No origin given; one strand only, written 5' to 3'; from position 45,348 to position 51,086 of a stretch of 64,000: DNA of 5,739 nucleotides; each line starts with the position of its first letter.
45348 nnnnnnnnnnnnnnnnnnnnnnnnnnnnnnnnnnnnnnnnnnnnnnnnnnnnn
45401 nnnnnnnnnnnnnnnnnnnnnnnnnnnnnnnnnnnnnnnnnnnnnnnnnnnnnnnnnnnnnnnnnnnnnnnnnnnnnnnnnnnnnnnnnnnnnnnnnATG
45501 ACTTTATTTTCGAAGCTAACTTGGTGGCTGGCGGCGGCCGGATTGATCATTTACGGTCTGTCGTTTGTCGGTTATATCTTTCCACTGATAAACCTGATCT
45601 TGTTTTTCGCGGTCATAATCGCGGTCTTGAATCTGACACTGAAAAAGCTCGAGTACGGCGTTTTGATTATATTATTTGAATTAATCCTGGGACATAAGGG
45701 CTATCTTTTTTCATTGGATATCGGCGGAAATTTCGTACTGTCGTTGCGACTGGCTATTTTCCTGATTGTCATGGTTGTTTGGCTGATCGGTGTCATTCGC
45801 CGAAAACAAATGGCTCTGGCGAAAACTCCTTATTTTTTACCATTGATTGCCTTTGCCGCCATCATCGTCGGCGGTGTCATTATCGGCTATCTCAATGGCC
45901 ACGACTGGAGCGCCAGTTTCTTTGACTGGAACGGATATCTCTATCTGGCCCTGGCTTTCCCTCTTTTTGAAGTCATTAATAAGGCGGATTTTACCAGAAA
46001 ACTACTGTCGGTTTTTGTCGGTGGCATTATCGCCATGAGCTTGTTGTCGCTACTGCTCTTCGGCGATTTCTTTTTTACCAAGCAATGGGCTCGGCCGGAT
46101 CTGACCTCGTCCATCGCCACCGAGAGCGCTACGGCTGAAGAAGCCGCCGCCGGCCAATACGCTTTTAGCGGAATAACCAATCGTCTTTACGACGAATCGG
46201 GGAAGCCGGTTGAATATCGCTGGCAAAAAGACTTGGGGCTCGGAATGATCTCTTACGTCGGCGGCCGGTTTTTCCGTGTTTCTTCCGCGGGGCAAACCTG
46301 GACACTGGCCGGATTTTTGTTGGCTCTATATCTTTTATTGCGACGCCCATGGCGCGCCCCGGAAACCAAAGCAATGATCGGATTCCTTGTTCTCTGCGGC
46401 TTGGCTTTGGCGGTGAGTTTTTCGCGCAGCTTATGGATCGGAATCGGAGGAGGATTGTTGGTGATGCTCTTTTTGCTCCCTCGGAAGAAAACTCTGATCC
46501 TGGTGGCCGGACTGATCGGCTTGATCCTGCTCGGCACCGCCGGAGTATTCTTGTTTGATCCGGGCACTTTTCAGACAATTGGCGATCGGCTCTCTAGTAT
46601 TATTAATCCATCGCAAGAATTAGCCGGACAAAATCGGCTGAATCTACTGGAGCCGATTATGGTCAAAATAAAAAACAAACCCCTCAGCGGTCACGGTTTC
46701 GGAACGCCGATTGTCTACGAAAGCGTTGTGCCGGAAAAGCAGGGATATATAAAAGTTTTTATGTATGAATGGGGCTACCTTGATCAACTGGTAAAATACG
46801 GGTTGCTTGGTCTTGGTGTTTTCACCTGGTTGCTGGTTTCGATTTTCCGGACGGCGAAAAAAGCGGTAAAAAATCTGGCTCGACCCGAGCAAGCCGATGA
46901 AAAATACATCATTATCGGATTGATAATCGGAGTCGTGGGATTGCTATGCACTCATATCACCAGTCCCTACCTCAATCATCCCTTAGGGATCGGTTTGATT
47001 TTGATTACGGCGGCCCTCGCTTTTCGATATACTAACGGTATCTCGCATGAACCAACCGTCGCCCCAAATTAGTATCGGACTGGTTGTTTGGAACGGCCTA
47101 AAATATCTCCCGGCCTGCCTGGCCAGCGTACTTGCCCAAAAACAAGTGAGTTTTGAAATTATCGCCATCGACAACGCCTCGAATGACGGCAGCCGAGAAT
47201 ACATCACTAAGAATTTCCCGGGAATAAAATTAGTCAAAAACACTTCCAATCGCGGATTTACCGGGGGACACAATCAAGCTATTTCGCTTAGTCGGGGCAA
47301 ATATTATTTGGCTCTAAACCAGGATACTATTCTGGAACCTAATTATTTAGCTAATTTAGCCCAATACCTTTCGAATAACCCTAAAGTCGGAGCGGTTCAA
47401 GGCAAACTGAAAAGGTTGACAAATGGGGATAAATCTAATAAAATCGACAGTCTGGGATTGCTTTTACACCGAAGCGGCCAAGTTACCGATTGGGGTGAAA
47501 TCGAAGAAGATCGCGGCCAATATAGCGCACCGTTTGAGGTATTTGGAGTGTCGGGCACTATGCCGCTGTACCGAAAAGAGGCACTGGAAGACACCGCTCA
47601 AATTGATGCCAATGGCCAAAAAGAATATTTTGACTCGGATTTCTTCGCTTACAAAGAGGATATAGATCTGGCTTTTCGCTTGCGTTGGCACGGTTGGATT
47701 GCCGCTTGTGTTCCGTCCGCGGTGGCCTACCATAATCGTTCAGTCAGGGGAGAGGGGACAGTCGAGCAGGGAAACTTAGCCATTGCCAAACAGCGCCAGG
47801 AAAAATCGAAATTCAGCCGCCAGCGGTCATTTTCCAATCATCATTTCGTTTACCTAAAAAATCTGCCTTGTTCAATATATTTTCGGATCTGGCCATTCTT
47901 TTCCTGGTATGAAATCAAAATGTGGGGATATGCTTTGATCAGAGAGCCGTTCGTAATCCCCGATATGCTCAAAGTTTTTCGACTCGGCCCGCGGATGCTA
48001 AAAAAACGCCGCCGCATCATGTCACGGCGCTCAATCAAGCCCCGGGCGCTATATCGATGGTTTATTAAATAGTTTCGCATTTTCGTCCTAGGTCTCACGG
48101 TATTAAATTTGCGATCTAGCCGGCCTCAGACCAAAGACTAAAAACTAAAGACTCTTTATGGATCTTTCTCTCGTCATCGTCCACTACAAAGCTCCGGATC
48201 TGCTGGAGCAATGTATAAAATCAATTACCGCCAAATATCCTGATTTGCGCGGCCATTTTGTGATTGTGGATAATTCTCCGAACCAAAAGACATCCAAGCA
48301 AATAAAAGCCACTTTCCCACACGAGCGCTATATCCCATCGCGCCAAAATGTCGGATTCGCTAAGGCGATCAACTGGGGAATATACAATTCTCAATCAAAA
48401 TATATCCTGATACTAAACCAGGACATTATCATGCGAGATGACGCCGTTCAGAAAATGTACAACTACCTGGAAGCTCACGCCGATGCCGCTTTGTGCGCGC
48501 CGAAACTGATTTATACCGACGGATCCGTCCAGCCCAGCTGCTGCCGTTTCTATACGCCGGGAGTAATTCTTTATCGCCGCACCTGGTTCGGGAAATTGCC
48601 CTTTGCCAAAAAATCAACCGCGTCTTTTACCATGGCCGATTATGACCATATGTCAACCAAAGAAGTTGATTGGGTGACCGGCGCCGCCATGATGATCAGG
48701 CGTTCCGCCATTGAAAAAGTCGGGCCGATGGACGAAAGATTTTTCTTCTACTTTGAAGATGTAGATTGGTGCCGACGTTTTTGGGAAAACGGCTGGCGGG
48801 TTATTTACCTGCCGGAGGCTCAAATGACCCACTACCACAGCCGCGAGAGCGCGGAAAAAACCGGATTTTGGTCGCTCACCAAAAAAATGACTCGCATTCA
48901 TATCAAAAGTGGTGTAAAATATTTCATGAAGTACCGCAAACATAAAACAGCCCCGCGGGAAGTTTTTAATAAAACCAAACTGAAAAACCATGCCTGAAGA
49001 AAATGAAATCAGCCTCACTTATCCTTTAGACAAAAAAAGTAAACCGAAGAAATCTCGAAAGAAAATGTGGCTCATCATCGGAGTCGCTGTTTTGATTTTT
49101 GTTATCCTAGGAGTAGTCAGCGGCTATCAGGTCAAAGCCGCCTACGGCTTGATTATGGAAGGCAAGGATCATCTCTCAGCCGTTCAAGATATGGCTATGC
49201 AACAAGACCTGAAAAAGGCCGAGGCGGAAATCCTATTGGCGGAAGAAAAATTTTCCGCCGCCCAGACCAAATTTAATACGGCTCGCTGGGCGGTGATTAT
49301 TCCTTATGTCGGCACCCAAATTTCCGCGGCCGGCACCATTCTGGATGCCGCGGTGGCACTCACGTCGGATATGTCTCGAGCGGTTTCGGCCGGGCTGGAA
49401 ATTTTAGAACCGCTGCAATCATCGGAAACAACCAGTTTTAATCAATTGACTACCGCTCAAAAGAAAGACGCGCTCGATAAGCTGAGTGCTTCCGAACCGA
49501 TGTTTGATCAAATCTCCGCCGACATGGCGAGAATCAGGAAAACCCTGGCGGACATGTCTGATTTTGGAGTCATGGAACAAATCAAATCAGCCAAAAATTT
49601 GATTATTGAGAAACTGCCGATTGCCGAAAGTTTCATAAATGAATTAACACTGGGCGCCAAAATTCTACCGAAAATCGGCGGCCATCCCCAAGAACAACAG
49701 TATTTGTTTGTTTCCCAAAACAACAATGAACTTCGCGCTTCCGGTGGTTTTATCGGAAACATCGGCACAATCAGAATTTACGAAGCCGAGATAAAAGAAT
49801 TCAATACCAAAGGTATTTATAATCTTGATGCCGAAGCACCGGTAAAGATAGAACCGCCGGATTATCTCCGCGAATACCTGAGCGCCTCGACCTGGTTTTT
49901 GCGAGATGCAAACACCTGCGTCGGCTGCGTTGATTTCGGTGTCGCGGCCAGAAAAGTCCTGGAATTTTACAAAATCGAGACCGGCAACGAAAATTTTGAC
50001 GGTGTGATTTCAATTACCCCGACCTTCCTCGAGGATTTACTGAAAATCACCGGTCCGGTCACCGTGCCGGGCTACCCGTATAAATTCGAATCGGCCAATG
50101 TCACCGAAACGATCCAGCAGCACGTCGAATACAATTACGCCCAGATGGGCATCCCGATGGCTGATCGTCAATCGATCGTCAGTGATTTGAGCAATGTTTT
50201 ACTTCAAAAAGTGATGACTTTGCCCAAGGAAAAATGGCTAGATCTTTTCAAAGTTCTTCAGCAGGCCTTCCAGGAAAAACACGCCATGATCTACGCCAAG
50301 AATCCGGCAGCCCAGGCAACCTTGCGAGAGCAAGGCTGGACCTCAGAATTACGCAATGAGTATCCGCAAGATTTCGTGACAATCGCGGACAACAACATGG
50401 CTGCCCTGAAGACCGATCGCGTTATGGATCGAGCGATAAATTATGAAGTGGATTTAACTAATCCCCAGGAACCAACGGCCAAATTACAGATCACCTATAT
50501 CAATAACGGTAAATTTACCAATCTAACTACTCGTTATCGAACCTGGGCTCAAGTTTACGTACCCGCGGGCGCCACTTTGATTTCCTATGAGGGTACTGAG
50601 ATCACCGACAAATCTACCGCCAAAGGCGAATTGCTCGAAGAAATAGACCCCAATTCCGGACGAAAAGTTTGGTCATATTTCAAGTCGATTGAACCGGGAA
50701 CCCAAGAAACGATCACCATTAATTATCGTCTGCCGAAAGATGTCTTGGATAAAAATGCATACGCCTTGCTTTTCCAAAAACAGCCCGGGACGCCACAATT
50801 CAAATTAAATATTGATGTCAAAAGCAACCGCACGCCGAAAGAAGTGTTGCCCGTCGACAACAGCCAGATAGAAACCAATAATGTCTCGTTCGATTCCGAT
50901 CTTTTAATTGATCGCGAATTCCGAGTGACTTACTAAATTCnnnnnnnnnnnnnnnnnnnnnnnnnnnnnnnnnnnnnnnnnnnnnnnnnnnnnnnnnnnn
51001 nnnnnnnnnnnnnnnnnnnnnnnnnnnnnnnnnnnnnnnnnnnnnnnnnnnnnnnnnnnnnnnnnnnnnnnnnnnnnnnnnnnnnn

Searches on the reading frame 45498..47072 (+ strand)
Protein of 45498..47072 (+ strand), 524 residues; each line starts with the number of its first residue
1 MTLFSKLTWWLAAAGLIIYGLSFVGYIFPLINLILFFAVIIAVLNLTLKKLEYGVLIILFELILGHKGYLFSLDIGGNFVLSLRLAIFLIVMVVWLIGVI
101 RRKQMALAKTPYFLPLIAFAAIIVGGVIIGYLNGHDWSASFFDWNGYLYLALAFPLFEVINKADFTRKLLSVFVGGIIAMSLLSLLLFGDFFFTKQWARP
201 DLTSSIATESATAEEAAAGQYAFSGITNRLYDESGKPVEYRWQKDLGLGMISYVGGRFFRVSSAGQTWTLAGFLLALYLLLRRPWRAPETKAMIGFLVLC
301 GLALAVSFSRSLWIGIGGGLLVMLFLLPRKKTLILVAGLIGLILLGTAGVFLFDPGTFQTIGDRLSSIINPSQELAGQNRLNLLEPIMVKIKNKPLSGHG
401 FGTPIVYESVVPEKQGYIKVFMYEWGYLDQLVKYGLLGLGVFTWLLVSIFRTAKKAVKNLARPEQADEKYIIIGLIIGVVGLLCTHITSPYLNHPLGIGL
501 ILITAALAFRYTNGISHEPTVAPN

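Call 7: search_protein_families(library=pfam, proteins=[window:45498-47072:+])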
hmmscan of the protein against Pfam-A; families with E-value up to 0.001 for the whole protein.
window:45498-47072:+ (524 aa): 1 family
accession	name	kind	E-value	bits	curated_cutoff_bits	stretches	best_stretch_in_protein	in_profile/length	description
PF04932.20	Wzy_C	-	3.5e-12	46.8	31.7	1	296-442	2-148/149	O-Antigen ligase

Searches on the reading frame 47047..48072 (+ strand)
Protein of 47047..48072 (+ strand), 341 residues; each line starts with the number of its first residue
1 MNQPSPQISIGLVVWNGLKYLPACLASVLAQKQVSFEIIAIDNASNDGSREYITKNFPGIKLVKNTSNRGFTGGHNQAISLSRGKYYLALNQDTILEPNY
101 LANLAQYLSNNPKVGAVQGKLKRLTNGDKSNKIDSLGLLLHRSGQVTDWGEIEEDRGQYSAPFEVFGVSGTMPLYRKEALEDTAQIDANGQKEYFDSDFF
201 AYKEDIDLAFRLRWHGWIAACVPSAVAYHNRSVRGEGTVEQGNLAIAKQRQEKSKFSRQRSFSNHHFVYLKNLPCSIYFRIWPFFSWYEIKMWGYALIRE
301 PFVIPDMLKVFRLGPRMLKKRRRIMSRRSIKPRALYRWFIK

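Call 7: search_protein_families(library=pfam, proteins=[window:47047-48072:+])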
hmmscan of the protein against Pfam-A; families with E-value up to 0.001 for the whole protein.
window:47047-48072:+ (341 aa): 3 families
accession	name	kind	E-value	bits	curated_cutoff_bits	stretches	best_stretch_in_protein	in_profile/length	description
PF00535.33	Glycos_transf_2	-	1.1e-24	87.7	23.3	1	9-182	1-166/168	Glycosyl transferase family 2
PF13641.12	Glyco_tranf_2_3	-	7.2e-16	59.3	27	1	8-231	3-213/230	Glycosyltransferase like family 2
PF13632.12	Glyco_trans_2_3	-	2e-08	34.7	27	1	89-232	4-125/198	Glycosyl transferase family group 2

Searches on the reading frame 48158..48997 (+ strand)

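Call 7: search_protein_families(library=pfam, proteins=[window:48158-48997:+])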
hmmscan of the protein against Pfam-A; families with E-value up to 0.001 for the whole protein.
window:48158-48997:+ (279 aa): 7 families
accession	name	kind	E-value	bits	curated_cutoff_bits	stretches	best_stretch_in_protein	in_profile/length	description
PF00535.33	Glycos_transf_2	-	6e-20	72.3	23.3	1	4-158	1-137/168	Glycosyl transferase family 2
PF13641.12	Glyco_tranf_2_3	-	3.4e-18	66.9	27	1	3-246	3-226/230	Glycosyltransferase like family 2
PF13632.12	Glyco_trans_2_3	-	3.3e-10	40.5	27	1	82-240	1-132/198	Glycosyl transferase family group 2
PF10111.15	Glyco_tranf_2_2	-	4.4e-07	30.1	27.3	1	16-277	15-266/276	Glycosyltransferase like family 2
PF13506.12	Glyco_transf_21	-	1.7e-05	24.8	21.7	1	77-227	28-156/174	Glycosyl transferase family 21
PF13712.12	Glyco_tranf_2_5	-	4.7e-05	23.6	27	0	140-217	105-179/210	Glycosyltransferase like family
PF11397.14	GlcNAc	-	0.00011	22.2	21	1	140-267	198-314/352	Glycosyltransferase (GlcNAc)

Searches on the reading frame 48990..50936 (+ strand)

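Call 8: search_protein_families(library=pfam, proteins=[window:48990-50936:+])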
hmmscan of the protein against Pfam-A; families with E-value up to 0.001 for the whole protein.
window:48990-50936:+ (648 aa): 1 family
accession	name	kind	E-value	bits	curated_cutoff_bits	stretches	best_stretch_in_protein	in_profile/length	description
PF13196.11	DUF4012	-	3.4e-24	86.4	28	1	234-378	2-142/144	Protein of unknown function (DUF4012)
